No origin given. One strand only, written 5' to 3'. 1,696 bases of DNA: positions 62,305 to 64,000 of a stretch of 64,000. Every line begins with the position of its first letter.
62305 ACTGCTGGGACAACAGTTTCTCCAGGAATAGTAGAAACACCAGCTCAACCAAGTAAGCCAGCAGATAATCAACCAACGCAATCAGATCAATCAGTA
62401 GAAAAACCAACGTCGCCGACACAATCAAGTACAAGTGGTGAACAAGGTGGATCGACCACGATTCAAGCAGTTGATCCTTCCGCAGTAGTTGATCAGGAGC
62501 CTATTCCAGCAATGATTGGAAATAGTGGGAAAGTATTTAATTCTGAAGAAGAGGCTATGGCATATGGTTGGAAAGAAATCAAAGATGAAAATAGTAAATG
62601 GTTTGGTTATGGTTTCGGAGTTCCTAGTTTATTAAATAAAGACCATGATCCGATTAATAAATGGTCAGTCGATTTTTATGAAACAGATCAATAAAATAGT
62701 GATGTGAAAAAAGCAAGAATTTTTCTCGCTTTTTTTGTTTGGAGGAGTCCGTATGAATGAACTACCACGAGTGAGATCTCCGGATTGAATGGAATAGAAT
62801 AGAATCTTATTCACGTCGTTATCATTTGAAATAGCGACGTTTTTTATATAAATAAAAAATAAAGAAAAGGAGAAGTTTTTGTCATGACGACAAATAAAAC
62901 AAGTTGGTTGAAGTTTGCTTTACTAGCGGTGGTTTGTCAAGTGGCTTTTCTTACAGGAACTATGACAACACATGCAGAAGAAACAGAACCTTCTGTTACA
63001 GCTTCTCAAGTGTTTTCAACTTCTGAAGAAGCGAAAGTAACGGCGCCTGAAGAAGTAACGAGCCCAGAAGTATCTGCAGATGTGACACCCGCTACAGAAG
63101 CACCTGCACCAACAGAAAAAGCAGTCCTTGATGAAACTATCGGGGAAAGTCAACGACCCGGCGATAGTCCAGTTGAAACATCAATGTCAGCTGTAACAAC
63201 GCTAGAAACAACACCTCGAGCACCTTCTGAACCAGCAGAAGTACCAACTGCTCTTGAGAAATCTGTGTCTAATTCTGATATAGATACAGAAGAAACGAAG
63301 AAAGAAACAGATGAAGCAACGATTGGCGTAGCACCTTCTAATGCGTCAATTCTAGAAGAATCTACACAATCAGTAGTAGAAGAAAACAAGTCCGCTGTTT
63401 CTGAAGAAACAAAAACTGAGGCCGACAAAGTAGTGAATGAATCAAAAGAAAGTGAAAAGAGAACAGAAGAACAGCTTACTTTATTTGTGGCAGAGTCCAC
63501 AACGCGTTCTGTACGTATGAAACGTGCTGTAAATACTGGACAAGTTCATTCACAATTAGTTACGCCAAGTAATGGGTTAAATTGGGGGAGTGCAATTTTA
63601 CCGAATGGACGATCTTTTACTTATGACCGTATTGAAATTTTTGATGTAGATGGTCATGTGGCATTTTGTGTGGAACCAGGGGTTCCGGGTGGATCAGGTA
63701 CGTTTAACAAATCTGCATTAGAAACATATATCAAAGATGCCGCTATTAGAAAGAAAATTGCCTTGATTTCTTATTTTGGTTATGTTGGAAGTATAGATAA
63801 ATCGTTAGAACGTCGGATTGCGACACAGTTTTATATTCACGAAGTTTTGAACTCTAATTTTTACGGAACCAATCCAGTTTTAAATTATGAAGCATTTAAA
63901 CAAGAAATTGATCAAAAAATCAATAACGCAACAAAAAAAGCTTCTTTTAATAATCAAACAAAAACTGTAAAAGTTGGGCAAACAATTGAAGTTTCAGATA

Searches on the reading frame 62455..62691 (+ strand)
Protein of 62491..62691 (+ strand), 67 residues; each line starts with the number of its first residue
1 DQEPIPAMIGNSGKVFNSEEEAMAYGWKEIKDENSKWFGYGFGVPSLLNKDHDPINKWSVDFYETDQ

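Call 22: search_dna_similar(query=window:62491-62691:+, collection=plasmids, mode=protein, max_rows=60, max_evalue=0.001)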
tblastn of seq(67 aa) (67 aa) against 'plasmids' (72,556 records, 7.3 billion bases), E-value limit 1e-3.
Records with a match: 3; places in all: 3; records where one place covers at least 80% of the query: 3.
Best place of each record, by identity: 60-80% 1; <60% 2.
By first word of the organism name: Enterococcus 3.
By predicted mobility (MOB-suite, as given by PLSDB): non-mobilizable 3.
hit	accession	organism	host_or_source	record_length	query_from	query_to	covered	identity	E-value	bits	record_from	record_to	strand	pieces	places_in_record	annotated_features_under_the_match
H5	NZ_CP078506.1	Enterococcus gallinarum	Mus musculus,feces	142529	1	64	96%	76.6%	1e-26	106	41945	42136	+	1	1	LysM domain-containing protein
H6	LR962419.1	Enterococcus faecalis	-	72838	1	67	100%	47.8%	2e-15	75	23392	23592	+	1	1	none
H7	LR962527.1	Enterococcus faecalis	-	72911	1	67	100%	47.8%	2e-15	75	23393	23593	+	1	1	none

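Call 23: get_annotated_region(hit=H6, flank=6000)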
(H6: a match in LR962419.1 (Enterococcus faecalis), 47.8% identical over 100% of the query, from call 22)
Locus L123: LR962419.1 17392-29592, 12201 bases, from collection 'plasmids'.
description: Enterococcus faecalis isolate 28157_4#218 genome assembly, plasmid: 2
organism: Enterococcus faecalis (NCBI taxid 1351)
taxonomy: Bacteria; Bacillota; Bacilli; Lactobacillales; Enterococcaceae; Enterococcus; Enterococcus faecalis
host: -; source: -; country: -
typing (MOB-suite, as given by PLSDB): non-mobilizable; replicon Inc18,rep_cluster_185
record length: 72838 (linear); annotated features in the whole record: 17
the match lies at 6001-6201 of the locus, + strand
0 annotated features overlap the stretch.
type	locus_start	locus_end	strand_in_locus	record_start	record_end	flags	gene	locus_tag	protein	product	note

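Call 26: find_related_loci(query=A2, collection=metagenome_contigs, flank=3000)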
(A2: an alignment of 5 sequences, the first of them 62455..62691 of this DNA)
Query A2 (79 aa) in metagenome_contigs; peptide patterns used: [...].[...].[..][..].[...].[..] (x = any residue, [..] = any of these).
87 stretches matched a pattern; 6 encode a relative of the query (tblastn E <= 1e-3); 6 distinct loci.
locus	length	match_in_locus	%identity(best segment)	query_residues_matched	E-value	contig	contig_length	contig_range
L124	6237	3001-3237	95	1-79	7e-52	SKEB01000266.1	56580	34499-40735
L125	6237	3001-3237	84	1-79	5e-45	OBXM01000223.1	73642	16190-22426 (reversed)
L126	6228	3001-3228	72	1-76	4e-36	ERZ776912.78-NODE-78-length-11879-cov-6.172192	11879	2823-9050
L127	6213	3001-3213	58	6-76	2e-24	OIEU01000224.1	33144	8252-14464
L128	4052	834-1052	55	5-77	2e-22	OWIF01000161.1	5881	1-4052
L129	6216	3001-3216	51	6-77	3e-20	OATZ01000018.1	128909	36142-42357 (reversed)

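Call 29: find_homologous_proteins(query=A2, max_evalue=0.001)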
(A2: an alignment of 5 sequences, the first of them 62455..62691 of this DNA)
Query A2 (5 sequences) (79 aa, profile of the alignment): 13 proteins with E <= 0.001 among 591 candidates.
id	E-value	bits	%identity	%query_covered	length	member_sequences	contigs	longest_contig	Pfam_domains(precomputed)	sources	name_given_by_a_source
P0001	1.1e-32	130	54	91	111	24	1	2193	-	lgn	-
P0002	8.3e-29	117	52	78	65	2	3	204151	-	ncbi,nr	ncbi:TPA: hypothetical protein U2K93_001982 [Enterococcus faecalis]|nr:hypothetical protein [Enteroc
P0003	1.4e-26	110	52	92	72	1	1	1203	-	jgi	-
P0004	1.2e-21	94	50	78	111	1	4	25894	-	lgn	-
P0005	4.5e-21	93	43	91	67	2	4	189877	-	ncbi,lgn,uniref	ncbi:hypothetical protein [Enterococcus faecalis]|uniref:hypothetical protein n=1 Tax=Enterococcus f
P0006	2.4e-20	90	58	63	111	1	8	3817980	-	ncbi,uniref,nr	ncbi:hypothetical protein ACK4CS_11870 [Enterococcus gallinarum]|uniref:Uncharacterized protein n=1 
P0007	3.2e-20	90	56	63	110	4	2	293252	-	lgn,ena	-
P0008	1.5e-18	84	52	73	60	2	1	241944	-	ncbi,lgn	ncbi:hypothetical protein IGI96_003709 [Enterococcus sp. DIV0421]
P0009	1.8e-17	81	58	54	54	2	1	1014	-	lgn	-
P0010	2.8e-13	68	63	51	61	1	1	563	-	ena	-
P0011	2.2e-12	65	57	53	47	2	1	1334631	-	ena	-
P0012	3.7e-10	58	73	51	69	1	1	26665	-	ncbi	-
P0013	2.0e-9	55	53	48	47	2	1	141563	-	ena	-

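Call 30: find_encoding_contigs(protein=P0006, flank=3000, max_places=8)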
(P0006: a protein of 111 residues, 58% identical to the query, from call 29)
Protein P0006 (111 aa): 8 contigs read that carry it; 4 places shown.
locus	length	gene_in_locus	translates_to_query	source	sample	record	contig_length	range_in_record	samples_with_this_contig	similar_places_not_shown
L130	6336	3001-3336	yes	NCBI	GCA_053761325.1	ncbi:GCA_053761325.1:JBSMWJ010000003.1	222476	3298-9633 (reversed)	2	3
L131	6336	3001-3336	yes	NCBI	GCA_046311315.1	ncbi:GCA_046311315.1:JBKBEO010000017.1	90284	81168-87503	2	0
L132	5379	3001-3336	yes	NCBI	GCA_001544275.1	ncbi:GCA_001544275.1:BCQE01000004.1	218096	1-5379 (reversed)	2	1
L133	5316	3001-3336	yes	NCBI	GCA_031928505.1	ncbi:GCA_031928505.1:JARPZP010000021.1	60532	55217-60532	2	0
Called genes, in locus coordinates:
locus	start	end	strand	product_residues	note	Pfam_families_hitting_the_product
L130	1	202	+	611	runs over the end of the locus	PF00009:GTP_EFTU, PF03144:GTP_EFTU_D2, PF14492:EFG_III (faint), PF00679:EFG_C, PF06421:LepA_C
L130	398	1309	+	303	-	PF01381:HTH_3, PF07022:Phage_CI_repr (faint), PF12844:HTH_19, PF13412:HTH_24 (faint), PF13443:HTH_26 (faint), PF13560:HTH_31, PF15731:MqsA_antitoxin (faint), PF22495:HTH_92 (faint)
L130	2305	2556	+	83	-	-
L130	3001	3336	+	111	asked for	-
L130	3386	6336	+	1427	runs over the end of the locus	PF17210:SdrD_B (faint), PF17802:SpaA, PF11974:bMG3 (faint), PF17802:SpaA, PF18202:TQ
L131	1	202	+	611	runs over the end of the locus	PF00009:GTP_EFTU, PF03144:GTP_EFTU_D2, PF14492:EFG_III (faint), PF00679:EFG_C, PF06421:LepA_C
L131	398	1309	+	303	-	PF01381:HTH_3, PF07022:Phage_CI_repr (faint), PF12844:HTH_19, PF13412:HTH_24 (faint), PF13443:HTH_26 (faint), PF13560:HTH_31, PF15731:MqsA_antitoxin (faint), PF22495:HTH_92 (faint)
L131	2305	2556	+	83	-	-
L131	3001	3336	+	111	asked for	-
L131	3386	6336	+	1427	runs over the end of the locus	PF17210:SdrD_B (faint), PF17802:SpaA, PF11974:bMG3 (faint), PF17802:SpaA, PF18202:TQ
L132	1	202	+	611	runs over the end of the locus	PF00009:GTP_EFTU, PF03144:GTP_EFTU_D2, PF14492:EFG_III (faint), PF00679:EFG_C, PF06421:LepA_C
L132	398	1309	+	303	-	PF01381:HTH_3, PF07022:Phage_CI_repr (faint), PF12844:HTH_19, PF13412:HTH_24 (faint), PF13443:HTH_26 (faint), PF13560:HTH_31, PF15731:MqsA_antitoxin (faint), PF22495:HTH_92 (faint)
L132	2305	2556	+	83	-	-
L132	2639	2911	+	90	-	-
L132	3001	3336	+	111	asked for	-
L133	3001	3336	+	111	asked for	-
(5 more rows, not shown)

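Call 31: find_encoding_contigs(protein=P0007, flank=3000, max_places=4)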
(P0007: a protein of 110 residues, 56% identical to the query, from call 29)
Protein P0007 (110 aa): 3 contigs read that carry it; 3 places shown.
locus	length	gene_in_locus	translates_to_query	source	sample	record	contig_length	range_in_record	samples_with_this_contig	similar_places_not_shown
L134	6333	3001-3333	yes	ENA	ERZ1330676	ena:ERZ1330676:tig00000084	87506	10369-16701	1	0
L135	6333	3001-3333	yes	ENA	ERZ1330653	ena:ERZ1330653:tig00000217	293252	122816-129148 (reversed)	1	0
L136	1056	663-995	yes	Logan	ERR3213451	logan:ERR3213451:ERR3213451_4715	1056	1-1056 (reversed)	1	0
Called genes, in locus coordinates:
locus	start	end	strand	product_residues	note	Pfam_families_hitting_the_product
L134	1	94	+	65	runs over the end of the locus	PF01032:FecCD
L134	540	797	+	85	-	-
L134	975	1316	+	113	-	-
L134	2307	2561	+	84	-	-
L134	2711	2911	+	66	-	-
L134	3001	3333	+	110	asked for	-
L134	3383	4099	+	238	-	-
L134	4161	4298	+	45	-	-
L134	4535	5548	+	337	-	PF17210:SdrD_B (faint), PF17802:SpaA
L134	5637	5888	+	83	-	PF17802:SpaA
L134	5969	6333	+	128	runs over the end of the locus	PF18202:TQ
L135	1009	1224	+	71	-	-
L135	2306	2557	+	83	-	-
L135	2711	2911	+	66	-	-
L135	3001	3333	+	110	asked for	-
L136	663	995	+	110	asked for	-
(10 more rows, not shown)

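Call 32: find_encoding_contigs(protein=P0004, flank=3000, max_places=4)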
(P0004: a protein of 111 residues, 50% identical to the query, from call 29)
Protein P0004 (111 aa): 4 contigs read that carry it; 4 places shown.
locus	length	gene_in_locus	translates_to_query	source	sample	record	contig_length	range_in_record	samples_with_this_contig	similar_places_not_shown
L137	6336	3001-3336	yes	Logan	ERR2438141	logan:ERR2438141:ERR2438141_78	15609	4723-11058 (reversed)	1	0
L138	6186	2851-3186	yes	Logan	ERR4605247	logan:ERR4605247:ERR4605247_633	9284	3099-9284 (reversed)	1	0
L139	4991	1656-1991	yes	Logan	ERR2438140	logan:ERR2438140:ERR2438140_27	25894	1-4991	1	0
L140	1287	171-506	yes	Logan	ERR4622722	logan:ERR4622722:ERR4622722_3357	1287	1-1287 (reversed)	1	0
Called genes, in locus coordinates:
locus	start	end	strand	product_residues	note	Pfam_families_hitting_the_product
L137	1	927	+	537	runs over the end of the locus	PF00239:Resolvase, PF07508:Recombinase, PF13408:Zn_ribbon_recom, PF14287:DUF4368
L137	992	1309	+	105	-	-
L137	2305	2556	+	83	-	-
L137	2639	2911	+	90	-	-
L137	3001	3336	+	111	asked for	-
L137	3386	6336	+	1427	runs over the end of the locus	PF08341:TED (faint), PF17210:SdrD_B (faint), PF17802:SpaA, PF11974:bMG3 (faint), PF17802:SpaA, PF18202:TQ, PF00746:Gram_pos_anchor (weak)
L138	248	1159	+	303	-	PF01381:HTH_3, PF07022:Phage_CI_repr (faint), PF12844:HTH_19, PF13443:HTH_26 (faint), PF13560:HTH_31, PF15731:MqsA_antitoxin (faint), PF22495:HTH_92 (faint)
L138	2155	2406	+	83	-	-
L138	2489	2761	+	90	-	-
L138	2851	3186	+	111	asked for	-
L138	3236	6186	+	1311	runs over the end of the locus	PF08341:TED (faint), PF17210:SdrD_B (faint), PF17802:SpaA, PF11974:bMG3 (faint), PF17802:SpaA, PF18202:TQ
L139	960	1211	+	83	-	-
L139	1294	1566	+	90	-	-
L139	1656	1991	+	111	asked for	-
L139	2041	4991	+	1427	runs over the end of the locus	PF08341:TED (faint), PF17210:SdrD_B (faint), PF17802:SpaA, PF11974:bMG3 (faint), PF17802:SpaA, PF18202:TQ, PF00746:Gram_pos_anchor (weak)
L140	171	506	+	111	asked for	-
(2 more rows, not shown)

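Call 77: search_protein_families(library=ncbifam, proteins=[L130:398-1306:+], max_evalue=0.001)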
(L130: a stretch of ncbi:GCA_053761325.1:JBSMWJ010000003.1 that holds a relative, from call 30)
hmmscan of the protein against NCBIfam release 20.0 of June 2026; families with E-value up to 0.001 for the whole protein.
L130:398-1306:+ (303 aa): 17 families
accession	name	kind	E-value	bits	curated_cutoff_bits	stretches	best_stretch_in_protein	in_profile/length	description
NF041951.1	phage_RstR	subfamily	1.8e-24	86.1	80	2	9-60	6-57/108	RstR family transcriptional repressor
TIGR03830.1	CxxCG_CxxCG_HTH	subfamily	6.5e-19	68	61.8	2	7-57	67-117/127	type II TA system antitoxin MqsA family protein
NF007257.0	PRK09706.1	subfamily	8.9e-15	54.7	101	1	150-224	4-76/135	transcriptional repressor DicA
TIGR03070.1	couple_hipB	subfamily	8.4e-14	51.3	71.65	1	7-45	4-42/58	type II toxin-antitoxin system Y4mF family antitoxin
NF041575.1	antitoxPezA_Strep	equivalog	2.3e-12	47.1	290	1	7-62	3-58/158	type II toxin-antitoxin system antitoxin PezA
NF047948.1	male_kill_WMK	equivalog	4.4e-09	36.2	300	1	7-60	7-60/300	WO male-killing family protein Wmk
TIGR00270.2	TIGR00270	equivalog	3.8e-08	33.3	110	1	8-71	78-141/159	multiprotein bridging factor aMBF1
NF052239.1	antitox_spr1629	equivalog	2.4e-07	30.2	335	1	7-116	4-119/377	spr1629 family repressor/antitoxin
NF003162.0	PRK04140.1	equivalog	6.7e-07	28.6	263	1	7-63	128-183/317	transcriptional regulator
NF007408.0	PRK09943.1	equivalog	6.2e-06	25.9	211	0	5-61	7-60/185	HTH-type transcriptional regulator PuuR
NF046032.1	TransRegSlrRBacil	equivalog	6.5e-06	26.3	250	0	7-47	3-43/149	HTH-type transcriptional regulator SlrR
NF007271.0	PRK09726.1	equivalog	8.7e-06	25.6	79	0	9-57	16-61/88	type II toxin-antitoxin system antitoxin HipB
NF010465.0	PRK13890.1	equivalog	4.7e-05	23.5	96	0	75-122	8-55/121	conjugal transfer protein TrbA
NF058600.1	TransRegSco1979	equivalog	0.0001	21.5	350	0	149-200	6-58/280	Sco1979 family transcriptional regulator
NF038139.1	Reg_Aceta_RamB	equivalog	0.00019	20.2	700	1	7-73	4-70/465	acetate metabolism transcriptional regulator RamB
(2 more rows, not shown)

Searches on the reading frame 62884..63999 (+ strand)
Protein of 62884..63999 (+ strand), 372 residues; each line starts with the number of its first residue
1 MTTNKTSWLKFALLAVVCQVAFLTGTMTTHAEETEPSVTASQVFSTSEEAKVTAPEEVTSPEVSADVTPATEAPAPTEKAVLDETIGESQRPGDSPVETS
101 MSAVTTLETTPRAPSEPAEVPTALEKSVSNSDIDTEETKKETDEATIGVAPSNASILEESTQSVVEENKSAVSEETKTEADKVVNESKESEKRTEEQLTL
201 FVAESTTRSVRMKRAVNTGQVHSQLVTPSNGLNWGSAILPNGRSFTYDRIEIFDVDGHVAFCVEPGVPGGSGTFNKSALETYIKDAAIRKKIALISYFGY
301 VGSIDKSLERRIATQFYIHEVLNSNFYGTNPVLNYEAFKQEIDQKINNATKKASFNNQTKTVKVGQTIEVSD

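Call 68: search_protein_families(library=pfam, proteins=[window:62884-63999:+], max_evalue=0.001)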
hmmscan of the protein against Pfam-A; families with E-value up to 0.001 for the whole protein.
window:62884-63999:+ (372 aa): 1 family
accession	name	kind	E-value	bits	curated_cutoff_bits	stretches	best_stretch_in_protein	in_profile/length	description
PF08341.16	TED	-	0.00014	22.6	22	1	259-350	1-93/102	Thioester domain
